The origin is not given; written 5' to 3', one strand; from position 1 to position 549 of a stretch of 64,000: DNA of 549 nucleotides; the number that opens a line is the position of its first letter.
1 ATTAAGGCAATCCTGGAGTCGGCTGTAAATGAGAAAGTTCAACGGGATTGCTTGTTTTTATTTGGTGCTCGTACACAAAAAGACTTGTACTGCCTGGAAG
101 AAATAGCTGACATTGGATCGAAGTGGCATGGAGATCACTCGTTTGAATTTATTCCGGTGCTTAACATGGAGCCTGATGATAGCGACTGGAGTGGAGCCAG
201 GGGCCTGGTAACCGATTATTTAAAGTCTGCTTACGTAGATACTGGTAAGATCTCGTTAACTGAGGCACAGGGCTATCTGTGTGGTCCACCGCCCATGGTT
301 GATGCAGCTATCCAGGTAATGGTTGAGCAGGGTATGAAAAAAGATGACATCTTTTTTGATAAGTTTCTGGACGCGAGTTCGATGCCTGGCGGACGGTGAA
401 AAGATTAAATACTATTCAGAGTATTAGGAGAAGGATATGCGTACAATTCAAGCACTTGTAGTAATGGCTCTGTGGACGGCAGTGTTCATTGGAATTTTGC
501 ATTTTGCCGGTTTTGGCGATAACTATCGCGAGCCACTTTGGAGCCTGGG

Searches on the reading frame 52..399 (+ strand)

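Call 44: search_protein_families(library=pfam, proteins=[window:52-399:+], max_evalue=0.00001)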
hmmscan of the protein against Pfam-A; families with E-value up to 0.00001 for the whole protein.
window:52-399:+ (115 aa): 1 family
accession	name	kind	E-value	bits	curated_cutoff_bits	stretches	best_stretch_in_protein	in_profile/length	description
PF00175.26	NAD_binding_1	-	4.9e-11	43.7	22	1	2-86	30-107/109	Oxidoreductase NAD-binding domain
